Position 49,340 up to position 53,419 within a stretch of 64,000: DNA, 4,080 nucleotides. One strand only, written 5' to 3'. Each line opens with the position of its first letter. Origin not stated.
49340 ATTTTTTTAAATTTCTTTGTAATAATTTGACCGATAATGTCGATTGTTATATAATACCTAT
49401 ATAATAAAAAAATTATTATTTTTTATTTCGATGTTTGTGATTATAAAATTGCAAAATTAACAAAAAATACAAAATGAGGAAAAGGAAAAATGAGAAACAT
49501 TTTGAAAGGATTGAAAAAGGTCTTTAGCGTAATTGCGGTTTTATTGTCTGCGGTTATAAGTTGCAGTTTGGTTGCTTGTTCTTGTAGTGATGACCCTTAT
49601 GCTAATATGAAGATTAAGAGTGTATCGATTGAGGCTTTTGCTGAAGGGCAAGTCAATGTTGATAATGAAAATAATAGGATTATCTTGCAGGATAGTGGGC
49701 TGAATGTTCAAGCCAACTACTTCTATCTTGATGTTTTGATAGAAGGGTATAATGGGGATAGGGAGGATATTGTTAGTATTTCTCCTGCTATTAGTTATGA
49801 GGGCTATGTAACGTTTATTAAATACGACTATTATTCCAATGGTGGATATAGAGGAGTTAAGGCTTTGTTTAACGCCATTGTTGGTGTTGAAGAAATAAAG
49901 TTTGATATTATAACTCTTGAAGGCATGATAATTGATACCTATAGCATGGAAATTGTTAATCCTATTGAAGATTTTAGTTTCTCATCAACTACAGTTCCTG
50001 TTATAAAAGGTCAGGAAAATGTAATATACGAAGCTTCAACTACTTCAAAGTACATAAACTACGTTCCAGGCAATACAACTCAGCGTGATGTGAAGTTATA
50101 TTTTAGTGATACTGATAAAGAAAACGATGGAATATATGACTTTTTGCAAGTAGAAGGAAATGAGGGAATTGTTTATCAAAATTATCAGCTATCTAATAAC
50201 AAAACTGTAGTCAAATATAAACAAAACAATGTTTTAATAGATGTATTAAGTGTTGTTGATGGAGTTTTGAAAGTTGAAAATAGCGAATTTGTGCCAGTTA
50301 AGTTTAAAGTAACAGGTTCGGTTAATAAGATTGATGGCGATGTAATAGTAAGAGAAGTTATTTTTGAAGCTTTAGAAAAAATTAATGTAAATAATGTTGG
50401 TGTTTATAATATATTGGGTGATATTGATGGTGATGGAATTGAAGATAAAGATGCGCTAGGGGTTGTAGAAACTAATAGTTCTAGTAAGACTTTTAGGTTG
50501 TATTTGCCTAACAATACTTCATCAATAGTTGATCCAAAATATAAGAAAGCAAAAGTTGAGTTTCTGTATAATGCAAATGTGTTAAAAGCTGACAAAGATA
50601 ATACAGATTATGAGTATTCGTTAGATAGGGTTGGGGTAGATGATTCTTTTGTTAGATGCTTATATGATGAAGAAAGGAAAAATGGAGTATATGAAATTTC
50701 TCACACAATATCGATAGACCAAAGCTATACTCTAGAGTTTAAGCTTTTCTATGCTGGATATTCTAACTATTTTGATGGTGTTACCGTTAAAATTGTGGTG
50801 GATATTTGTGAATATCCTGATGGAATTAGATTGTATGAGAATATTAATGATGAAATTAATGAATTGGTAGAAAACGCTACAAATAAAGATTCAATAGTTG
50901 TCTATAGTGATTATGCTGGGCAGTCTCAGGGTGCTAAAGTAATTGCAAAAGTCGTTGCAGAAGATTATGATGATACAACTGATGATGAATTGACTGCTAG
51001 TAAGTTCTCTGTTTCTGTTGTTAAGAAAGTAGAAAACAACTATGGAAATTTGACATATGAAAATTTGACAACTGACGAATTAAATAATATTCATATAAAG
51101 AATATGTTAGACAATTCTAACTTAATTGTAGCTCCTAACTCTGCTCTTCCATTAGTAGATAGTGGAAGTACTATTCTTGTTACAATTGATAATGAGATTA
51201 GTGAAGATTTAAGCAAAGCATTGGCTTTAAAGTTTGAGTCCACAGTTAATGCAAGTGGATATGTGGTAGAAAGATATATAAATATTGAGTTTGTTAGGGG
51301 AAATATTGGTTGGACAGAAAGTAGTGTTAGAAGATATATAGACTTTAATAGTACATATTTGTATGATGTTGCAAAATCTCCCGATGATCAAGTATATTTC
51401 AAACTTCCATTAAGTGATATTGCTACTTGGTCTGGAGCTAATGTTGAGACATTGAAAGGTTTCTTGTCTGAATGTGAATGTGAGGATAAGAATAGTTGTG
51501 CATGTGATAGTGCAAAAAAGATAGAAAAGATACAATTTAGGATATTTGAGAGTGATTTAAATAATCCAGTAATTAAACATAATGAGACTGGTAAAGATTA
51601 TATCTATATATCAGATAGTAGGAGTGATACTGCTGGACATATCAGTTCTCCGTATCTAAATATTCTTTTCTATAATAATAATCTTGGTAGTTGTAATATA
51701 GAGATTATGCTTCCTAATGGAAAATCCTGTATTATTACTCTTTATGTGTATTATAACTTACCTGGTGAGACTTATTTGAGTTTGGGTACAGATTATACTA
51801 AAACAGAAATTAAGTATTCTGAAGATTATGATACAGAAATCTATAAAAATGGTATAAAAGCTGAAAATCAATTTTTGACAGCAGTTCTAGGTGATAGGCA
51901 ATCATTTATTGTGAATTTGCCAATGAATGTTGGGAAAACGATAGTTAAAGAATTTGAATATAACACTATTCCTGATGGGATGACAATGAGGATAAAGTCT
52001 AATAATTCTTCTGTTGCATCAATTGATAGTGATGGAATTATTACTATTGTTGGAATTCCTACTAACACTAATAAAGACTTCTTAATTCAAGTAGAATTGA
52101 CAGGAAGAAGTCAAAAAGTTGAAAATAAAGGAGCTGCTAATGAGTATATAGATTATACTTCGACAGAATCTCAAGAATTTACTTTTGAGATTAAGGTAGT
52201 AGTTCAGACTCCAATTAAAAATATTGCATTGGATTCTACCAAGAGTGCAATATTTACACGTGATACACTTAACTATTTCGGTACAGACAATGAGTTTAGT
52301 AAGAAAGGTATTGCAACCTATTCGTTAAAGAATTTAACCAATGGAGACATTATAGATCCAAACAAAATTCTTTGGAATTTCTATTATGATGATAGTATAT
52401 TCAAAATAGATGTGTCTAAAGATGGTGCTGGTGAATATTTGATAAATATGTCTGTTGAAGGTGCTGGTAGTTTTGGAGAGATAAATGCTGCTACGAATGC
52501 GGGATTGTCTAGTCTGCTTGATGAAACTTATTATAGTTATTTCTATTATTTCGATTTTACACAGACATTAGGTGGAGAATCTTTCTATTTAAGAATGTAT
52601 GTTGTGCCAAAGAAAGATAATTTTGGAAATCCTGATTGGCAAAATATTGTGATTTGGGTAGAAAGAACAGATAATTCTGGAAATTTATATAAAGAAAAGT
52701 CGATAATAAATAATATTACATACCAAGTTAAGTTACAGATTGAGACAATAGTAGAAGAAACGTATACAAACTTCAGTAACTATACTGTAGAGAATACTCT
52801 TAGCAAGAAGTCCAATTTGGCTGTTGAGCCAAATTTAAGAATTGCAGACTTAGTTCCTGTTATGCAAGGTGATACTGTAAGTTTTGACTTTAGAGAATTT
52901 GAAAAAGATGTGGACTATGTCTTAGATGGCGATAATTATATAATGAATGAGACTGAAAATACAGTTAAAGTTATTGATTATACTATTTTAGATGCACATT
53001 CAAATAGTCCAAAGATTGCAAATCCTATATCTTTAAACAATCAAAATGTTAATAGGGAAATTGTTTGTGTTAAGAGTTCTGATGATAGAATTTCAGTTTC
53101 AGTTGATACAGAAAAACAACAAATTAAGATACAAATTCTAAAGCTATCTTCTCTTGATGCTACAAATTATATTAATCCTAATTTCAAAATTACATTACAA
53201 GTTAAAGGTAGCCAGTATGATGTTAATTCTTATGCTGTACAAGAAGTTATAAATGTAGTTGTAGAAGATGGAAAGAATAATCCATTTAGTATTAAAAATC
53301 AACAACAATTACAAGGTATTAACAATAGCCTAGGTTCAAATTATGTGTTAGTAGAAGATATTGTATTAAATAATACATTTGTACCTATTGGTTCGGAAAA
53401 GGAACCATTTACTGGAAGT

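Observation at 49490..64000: Second giant gene absent from the ORF track: a lipoprotein ORF of at least 4,837 codons running off the window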

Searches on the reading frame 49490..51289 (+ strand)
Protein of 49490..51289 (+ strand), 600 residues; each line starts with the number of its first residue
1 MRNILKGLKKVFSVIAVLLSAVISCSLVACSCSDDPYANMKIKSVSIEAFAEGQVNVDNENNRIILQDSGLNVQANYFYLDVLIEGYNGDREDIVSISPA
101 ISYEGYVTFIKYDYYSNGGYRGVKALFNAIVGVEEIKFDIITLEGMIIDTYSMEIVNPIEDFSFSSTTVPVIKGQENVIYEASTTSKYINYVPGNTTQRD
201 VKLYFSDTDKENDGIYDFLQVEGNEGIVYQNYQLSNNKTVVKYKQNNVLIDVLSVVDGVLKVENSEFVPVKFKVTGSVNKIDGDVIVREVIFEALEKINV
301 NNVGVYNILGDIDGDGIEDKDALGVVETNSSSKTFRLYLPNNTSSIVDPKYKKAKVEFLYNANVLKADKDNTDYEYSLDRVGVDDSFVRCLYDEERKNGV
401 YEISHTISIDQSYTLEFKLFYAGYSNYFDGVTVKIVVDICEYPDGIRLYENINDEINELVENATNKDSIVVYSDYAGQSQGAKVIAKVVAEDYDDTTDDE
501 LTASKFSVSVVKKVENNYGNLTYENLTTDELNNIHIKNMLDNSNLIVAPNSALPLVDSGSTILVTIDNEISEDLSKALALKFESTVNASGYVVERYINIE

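Call 11: search_protein_families(library=pfam, proteins=[window:49490-51289:+], max_evalue=10)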
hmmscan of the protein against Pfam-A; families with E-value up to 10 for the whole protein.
window:49490-51289:+ (600 aa): 1 family
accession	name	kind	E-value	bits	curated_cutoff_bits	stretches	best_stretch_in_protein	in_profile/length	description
PF25513.1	P2_C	-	0.08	13.3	25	1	54-90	52-88/120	Viral coat protein P2 C-terminal domain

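Call 81: search_protein_families(library=phrogs, proteins=[window:49490-51289:+], max_evalue=0.01)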
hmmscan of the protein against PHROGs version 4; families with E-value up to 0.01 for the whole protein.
window:49490-51289:+ (600 aa): 0 families

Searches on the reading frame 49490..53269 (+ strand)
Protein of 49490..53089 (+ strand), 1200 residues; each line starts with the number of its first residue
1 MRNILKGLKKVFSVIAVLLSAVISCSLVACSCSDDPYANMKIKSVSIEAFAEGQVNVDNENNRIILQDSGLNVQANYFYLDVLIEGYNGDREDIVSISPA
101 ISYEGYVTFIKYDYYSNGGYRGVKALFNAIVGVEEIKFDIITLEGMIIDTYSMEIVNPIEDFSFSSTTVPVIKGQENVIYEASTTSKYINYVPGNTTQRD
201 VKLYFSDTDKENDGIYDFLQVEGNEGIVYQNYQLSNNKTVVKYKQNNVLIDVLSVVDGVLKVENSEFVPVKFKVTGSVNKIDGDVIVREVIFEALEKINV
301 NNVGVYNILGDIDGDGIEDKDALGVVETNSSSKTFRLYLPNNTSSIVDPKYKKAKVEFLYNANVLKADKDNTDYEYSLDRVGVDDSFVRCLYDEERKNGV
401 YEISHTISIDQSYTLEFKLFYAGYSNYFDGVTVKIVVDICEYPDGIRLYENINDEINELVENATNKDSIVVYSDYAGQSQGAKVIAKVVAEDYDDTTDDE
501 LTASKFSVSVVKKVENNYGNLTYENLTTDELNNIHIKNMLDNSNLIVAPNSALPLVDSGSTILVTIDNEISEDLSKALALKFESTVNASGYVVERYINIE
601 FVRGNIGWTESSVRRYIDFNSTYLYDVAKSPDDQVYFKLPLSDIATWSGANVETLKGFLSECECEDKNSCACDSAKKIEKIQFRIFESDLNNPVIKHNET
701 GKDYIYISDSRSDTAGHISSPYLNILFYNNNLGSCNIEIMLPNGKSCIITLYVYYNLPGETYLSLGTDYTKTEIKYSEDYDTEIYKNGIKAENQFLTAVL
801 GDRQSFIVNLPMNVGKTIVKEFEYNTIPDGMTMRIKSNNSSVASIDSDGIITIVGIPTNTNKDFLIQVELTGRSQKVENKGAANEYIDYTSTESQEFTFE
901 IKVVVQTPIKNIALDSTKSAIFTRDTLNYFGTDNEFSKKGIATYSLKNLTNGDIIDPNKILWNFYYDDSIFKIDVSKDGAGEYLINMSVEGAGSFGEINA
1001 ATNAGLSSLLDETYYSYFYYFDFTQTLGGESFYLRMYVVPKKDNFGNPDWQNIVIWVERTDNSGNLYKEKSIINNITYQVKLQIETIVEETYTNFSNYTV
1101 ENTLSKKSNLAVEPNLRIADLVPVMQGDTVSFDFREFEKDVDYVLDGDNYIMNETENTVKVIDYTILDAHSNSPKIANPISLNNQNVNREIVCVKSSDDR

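Call 13: find_homologous_proteins(query=window:49490-53089:+, max_evalue=0.001)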
Query window:49490-53089:+: 8000 candidates shared short words with the query, none scored E <= 0.001.

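Call 35: search_protein_representatives(protein=window:49490-53089:+)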
Query: 1200 residues. Proteins with E-value up to 0.001 (for the whole library): 4; up to 1e-10: 3; up to 1e-30: 3. The best 4 are listed.
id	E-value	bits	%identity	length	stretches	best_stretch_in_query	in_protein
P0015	5.3e-146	504.9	39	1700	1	102-1193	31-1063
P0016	1.0e-126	441.0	36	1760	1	2-1198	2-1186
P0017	8.8e-43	163.1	57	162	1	1-155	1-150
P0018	3.2e-09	51.9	36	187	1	19-201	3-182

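Call 37: find_encoding_contigs(protein=P0016, flank=10000, max_places=4)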
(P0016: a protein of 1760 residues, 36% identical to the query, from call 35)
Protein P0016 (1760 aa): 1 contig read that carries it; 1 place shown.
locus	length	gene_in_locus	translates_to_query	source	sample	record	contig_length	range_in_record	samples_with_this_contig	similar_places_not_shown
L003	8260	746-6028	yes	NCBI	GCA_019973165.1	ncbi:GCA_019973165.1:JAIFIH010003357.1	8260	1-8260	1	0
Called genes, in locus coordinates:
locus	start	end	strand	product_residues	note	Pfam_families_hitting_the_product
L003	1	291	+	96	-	?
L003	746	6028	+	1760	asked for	-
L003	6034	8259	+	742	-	?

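Call 40: find_encoding_contigs(protein=P0015, flank=10000, max_places=4)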
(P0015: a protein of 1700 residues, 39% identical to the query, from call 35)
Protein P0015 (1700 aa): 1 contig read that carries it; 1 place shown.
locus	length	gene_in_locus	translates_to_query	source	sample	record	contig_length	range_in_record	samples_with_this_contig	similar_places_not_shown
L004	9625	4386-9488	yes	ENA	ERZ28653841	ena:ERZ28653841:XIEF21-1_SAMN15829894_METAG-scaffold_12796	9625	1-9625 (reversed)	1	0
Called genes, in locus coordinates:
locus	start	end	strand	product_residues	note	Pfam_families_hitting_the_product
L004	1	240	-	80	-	?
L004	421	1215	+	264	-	-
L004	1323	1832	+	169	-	PF09551:Spore_II_R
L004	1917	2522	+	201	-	PF01471:PG_binding_1, PF07486:Hydrolase_2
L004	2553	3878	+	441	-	PF20769:YPEB_N, PF14620:YPEB_PepSY1-2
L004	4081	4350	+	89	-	-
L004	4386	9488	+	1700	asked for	-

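Call 50: search_solved_structures(query=A3, max_evalue=1, show_alignments=2)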
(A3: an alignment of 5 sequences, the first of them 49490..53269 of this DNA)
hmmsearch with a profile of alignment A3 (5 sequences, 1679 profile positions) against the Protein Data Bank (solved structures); distinct sequences matched with E-value up to 1: 4.
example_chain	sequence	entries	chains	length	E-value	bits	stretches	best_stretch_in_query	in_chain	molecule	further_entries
3prb_A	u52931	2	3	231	0.15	12.5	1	1102-1162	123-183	FKBP-type peptidyl-prolyl cis-trans isomerase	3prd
4o7q_A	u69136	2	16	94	0.19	12.1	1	615-690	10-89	Interferon-inducible protein AIM2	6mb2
3vib_A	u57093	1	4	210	0.77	10.1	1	891-1000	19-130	MtrR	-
7jnp_A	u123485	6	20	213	0.96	9.8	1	879-1000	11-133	HTH-type transcriptional regulator MtrR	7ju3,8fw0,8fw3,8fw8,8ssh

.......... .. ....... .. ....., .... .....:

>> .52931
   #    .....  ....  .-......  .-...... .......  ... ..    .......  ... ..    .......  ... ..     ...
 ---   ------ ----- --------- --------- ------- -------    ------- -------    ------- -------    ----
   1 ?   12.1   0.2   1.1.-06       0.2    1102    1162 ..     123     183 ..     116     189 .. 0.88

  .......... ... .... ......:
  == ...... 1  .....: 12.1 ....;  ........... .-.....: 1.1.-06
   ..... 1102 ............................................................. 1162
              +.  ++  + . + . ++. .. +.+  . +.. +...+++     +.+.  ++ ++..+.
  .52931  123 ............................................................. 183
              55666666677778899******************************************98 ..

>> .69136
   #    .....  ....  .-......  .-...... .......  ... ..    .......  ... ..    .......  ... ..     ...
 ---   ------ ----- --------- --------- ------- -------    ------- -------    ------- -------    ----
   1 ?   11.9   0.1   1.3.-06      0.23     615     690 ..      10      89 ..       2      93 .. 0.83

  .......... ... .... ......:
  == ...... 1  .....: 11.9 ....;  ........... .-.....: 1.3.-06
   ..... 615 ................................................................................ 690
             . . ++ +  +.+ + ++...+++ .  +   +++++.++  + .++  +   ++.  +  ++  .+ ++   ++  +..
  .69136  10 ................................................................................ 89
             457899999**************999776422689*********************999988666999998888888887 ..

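Call 60: search_protein_families(library=pfam, proteins=[P0015, P0016], max_evalue=0.01)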
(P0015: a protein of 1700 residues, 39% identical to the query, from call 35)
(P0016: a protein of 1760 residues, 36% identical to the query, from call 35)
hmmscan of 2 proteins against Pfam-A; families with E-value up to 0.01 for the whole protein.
P0015 (1700 aa): 0 families

P0016 (1760 aa): 0 families
